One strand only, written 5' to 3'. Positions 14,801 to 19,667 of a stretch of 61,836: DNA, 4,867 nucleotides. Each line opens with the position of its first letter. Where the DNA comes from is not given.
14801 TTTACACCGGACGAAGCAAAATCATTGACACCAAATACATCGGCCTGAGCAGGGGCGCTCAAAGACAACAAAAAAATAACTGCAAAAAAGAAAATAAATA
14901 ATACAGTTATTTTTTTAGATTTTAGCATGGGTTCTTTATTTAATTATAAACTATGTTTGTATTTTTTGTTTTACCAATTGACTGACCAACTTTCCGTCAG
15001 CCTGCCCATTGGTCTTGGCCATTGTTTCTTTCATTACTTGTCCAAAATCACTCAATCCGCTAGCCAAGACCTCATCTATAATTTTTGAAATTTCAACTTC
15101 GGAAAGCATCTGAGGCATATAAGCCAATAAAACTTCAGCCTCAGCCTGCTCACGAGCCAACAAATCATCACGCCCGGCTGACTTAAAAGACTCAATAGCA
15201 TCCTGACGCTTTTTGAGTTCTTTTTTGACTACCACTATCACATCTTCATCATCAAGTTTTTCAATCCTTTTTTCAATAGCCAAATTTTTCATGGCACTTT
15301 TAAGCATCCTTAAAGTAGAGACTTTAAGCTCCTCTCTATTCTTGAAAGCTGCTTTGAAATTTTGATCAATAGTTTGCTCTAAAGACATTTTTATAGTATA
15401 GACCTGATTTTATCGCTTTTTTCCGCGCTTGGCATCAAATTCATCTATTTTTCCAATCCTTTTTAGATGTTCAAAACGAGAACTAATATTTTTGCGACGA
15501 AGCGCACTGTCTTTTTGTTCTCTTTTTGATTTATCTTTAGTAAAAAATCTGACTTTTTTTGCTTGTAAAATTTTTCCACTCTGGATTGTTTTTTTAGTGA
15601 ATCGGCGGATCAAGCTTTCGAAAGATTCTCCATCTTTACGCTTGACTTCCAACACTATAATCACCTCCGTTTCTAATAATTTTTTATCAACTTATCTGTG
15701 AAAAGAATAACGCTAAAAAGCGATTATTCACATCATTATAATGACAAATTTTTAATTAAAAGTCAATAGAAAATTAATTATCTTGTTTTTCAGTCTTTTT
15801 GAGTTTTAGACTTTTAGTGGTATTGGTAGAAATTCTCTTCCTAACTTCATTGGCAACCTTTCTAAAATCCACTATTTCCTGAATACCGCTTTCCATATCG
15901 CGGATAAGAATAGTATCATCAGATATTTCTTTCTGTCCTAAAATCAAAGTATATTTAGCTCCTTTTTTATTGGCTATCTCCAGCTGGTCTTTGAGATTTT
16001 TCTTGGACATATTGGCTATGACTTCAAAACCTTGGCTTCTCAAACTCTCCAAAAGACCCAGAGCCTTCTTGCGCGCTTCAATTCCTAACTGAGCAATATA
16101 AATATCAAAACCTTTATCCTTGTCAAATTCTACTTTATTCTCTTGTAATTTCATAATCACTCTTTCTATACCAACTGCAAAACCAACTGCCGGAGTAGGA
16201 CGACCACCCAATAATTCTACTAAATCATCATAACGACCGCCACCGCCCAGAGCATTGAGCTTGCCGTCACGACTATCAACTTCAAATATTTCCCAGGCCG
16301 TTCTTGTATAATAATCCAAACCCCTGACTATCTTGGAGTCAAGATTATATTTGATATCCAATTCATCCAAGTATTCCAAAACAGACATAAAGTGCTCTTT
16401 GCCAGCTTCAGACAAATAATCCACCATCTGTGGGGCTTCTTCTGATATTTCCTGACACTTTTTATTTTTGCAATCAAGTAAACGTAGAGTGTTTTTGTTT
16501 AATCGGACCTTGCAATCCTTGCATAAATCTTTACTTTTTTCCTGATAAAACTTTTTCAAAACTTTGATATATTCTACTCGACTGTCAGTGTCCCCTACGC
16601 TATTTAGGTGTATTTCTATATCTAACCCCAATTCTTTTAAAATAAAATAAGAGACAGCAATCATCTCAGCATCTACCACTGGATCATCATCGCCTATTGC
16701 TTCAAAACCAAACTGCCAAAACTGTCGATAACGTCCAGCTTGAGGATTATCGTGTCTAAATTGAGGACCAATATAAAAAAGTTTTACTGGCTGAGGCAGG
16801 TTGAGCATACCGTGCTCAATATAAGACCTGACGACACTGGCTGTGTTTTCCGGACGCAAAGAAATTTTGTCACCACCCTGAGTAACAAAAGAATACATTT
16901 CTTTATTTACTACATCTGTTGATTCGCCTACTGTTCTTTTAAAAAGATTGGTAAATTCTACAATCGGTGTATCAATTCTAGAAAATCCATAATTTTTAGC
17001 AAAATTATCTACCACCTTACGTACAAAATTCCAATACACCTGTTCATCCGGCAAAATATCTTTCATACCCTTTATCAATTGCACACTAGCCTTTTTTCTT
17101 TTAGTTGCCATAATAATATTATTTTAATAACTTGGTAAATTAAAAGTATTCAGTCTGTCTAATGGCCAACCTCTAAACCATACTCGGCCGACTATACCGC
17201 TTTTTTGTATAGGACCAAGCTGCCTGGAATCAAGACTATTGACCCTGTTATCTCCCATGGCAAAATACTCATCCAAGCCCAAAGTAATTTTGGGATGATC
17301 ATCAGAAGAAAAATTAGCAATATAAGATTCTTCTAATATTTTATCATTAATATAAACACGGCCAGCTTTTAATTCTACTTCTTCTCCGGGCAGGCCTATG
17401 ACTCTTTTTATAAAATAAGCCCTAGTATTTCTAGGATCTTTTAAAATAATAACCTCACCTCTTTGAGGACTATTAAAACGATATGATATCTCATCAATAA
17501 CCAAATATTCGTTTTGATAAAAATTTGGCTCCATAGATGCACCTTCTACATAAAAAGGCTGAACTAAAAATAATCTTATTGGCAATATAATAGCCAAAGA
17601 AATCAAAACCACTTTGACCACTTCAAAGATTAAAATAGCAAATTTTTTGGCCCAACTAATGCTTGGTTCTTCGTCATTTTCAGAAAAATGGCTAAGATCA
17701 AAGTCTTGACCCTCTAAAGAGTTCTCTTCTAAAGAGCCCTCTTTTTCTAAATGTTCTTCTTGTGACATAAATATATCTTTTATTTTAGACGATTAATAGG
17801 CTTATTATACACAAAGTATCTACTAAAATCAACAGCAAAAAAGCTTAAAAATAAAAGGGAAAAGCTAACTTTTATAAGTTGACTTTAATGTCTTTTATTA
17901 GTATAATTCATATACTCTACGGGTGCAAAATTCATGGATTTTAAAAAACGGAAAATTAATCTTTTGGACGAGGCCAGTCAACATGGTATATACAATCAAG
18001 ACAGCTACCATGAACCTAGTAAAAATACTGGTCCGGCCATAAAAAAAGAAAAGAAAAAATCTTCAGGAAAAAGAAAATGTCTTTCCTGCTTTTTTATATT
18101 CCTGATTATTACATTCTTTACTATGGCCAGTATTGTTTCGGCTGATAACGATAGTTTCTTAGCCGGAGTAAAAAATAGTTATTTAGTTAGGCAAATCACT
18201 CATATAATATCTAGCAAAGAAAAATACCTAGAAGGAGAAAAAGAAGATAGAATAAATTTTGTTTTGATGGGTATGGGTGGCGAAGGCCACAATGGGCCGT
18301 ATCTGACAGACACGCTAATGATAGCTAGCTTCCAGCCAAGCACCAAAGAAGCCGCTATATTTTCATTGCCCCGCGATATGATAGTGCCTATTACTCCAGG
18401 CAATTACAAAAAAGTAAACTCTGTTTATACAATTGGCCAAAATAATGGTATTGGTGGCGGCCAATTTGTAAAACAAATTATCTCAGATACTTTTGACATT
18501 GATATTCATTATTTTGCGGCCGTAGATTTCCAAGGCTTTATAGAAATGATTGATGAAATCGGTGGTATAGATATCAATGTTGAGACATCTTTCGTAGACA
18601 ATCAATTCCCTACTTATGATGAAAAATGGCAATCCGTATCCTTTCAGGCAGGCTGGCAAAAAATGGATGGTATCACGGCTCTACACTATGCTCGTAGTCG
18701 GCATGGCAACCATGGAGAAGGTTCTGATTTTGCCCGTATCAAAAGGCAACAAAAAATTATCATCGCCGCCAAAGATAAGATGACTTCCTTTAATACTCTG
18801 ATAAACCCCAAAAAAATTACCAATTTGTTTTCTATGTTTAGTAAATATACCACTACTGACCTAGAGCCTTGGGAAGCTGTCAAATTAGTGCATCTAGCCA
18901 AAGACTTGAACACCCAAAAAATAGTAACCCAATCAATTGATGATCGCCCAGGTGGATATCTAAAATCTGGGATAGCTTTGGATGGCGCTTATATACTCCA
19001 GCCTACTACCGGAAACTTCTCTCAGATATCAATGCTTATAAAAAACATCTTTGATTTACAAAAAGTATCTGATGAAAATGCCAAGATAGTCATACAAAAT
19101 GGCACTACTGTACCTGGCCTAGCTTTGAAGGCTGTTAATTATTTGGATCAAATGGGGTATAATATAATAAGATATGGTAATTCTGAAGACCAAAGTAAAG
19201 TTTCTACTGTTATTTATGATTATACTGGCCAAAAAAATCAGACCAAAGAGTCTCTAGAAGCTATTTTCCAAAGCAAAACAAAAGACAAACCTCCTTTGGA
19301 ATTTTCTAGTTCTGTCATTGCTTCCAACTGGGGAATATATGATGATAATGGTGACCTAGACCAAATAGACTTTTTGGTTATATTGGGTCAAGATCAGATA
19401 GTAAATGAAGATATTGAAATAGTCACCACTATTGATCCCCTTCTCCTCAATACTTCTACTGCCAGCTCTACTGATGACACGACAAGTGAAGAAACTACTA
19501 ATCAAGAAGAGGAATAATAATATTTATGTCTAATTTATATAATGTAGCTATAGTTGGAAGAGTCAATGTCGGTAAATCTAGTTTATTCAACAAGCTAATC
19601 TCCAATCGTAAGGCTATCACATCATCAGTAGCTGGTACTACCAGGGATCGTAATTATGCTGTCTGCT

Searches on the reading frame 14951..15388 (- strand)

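Call 6: search_protein_families(library=pfam, proteins=[window:14951-15388:-], max_evalue=0.01)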
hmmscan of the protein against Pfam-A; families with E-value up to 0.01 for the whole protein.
window:14951-15388:- (145 aa): 2 families
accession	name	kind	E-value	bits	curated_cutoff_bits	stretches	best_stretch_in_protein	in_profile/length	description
PF09424.15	YqeY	-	3e-41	141.3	27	1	5-142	2-142/143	Yqey-like protein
PF02637.23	GatB_Yqey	-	0.0033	17.7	27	1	106-143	111-148/148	GatB domain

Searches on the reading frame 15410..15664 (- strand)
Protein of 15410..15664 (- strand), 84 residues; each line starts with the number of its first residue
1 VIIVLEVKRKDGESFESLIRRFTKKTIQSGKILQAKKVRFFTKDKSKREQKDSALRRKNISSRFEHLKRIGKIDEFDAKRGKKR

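Call 6: search_protein_families(library=pfam, proteins=[window:15410-15664:-], max_evalue=0.01)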
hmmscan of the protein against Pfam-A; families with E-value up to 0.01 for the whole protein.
window:15410-15664:- (84 aa): 1 family
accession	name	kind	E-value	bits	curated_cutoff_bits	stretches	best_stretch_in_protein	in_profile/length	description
PF01165.25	Ribosomal_S21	-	1.7e-08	34.5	27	1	6-59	1-54/55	Ribosomal protein S21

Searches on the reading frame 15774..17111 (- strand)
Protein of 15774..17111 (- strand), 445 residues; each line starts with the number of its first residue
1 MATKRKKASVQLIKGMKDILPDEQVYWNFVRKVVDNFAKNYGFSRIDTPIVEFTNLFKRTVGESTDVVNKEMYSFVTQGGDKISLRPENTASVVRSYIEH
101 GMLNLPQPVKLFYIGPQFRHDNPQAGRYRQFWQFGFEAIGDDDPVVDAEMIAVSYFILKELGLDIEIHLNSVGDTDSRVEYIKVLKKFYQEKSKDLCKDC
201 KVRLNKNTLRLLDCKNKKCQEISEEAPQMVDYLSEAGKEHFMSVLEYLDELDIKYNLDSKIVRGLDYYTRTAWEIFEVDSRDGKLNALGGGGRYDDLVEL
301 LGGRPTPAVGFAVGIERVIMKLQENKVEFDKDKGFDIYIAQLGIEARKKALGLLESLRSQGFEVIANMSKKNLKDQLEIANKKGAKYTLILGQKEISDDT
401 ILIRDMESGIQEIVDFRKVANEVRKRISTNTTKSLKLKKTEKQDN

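Call 6: search_protein_families(library=pfam, proteins=[window:15774-17111:-], max_evalue=0.01)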
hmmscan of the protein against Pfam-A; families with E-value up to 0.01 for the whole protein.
window:15774-17111:- (445 aa): 5 families
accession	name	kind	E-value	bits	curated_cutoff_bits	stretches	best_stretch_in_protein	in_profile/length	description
PF13393.11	tRNA-synt_His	-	2.5e-42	145.6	25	1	15-318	1-308/308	Histidyl-tRNA synthetase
PF03129.25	HGTP_anticodon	-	1.2e-11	45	21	1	337-426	2-94/94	Anticodon binding domain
PF00587.30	tRNA-synt_2b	-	1.8e-09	38.4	29.3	1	74-325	2-178/179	tRNA synthetase class II core domain (G, H, P, S and T)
PF00152.25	tRNA-synt_2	-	0.0002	21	25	0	110-207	93-188/308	tRNA synthetases class II (D, K and N)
PF01409.25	tRNA-synt_2d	-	0.0016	18.4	19.8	1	29-147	22-141/246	tRNA synthetases class II core domain (F)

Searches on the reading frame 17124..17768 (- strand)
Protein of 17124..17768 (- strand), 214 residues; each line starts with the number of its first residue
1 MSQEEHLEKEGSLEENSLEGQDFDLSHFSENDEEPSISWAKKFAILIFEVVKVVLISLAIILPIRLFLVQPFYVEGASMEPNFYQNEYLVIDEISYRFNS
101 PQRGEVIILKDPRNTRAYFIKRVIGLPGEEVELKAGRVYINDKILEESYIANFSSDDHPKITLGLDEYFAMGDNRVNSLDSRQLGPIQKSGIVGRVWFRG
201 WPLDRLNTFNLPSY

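Call 6: search_protein_families(library=pfam, proteins=[window:17124-17768:-], max_evalue=0.01)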
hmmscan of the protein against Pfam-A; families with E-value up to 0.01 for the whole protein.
window:17124-17768:- (214 aa): 2 families
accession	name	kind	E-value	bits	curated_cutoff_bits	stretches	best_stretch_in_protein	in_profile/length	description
PF10502.14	Peptidase_S26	-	1.6e-44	152.3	22.9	1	48-201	2-168/168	Signal peptidase, peptidase S26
PF00717.28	Peptidase_S24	-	0.00091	19.4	23.3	1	73-135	39-93/116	Peptidase S24-like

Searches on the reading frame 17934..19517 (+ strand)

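Call 6: search_protein_families(library=pfam, proteins=[window:17934-19517:+], max_evalue=0.01)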
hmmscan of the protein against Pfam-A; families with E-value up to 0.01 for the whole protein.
window:17934-19517:+ (527 aa): 2 families
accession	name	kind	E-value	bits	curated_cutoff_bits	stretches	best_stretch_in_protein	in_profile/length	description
PF03816.19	LytR_cpsA_psr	-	2.7e-36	125.4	24.6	1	125-284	2-149/150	LytR_cpsA_psr family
PF13399.11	LytR_C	-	9.8e-10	39.7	22.2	1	383-449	2-66/86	LytR cell envelope-related transcriptional attenuator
